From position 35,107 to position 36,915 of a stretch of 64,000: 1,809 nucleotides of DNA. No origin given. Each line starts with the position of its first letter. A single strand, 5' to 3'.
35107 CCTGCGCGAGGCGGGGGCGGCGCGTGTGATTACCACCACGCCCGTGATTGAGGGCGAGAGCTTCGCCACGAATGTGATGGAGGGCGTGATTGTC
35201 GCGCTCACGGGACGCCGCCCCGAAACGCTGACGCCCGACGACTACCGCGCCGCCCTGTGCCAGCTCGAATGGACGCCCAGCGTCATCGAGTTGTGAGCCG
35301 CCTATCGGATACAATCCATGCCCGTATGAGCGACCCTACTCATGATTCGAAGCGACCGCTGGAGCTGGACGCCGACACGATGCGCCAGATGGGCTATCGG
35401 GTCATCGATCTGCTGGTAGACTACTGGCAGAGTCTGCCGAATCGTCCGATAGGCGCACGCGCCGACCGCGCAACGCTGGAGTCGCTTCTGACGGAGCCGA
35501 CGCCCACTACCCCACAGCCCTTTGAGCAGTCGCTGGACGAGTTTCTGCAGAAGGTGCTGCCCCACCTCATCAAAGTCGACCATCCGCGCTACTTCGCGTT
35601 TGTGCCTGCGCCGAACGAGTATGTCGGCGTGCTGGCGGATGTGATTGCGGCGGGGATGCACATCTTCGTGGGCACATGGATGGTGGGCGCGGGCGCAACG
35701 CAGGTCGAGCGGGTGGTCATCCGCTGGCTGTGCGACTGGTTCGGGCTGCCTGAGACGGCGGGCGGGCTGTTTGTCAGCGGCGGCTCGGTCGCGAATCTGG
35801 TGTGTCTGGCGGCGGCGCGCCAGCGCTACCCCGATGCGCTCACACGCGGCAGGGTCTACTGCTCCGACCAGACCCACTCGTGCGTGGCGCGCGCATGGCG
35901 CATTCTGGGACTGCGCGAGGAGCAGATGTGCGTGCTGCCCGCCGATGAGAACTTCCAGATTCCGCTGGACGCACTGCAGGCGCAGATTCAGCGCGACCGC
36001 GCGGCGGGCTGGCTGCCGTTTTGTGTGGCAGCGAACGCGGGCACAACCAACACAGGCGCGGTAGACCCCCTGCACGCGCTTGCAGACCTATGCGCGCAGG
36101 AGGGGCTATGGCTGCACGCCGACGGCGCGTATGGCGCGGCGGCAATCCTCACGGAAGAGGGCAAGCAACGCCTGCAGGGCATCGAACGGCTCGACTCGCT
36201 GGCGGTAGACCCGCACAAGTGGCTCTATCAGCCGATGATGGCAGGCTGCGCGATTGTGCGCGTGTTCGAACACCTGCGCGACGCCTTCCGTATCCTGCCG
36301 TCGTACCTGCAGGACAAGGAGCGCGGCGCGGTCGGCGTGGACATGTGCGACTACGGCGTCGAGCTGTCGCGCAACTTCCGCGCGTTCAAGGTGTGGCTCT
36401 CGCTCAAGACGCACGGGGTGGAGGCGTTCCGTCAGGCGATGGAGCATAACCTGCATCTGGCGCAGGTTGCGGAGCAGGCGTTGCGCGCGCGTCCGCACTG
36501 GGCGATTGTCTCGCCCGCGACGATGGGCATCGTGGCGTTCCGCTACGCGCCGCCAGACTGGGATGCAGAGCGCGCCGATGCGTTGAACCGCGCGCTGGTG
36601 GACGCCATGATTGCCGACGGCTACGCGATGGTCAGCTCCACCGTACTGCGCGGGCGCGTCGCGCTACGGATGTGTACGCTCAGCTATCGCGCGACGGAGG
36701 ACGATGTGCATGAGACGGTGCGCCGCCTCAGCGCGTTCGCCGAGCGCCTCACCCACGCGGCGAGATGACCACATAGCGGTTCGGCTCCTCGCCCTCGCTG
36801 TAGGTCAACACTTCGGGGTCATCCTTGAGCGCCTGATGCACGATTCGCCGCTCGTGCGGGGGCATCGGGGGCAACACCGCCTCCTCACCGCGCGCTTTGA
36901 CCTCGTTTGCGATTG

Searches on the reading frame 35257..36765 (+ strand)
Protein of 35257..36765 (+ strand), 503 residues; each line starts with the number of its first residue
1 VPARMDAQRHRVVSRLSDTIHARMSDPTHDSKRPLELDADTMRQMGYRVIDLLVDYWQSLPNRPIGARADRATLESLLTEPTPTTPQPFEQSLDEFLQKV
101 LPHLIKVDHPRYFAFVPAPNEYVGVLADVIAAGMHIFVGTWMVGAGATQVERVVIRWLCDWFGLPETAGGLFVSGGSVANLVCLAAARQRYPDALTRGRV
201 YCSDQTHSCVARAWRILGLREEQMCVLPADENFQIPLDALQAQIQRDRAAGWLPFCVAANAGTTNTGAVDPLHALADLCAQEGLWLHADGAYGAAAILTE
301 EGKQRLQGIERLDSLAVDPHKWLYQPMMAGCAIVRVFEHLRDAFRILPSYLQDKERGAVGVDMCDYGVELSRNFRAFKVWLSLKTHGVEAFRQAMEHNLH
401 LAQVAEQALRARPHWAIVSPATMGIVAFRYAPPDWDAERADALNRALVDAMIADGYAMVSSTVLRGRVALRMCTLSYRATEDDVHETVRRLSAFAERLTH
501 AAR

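Call 65: search_protein_families(library=padloc, alignment_id=A5, max_evalue=0.001)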
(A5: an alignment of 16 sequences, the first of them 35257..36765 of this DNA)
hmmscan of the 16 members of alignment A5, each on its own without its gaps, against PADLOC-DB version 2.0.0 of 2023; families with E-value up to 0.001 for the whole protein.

A. member 1, window:35257-36765:+ (503 aa): 2 families
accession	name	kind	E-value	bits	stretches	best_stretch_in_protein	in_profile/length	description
PDLC02759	SspA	-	4.9e-07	27.4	1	171-300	62-183/374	SspA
PDLC02657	DndA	-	1.8e-06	25.6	1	171-299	64-184/372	DndA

B. families by the number of members that match (of 16 scanned): 15 families
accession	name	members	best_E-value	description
PDLC04135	mad3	1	9.8e-30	mads_3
PDLC04140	mad8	1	1.5e-11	mads_8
PDLC02914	ATPase-Toprim_I-B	1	4.5e-11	-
PDLC02980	AriA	1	5.6e-10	-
PDLC04164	AriA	1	4.1e-08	-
PDLC02759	SspA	1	4.9e-07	SspA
PDLC02657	DndA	1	1.8e-06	DndA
PDLC00096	GajA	1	4.8e-06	AAA ATPase domain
PDLC00075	GajA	1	7.8e-06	AAA ATPase domain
PDLC00293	PtuA1|PtuA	1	1.9e-05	AAA ATPase domain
PDLC03878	NsnB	1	2e-05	-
PDLC04244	PDC-M01A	1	6.6e-05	-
PDLC00064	GajA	1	0.00026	AAA ATPase domain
PDLC02335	AbiLi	1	0.00063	AbiLi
PDLC02756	PbeC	1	0.00081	PbeC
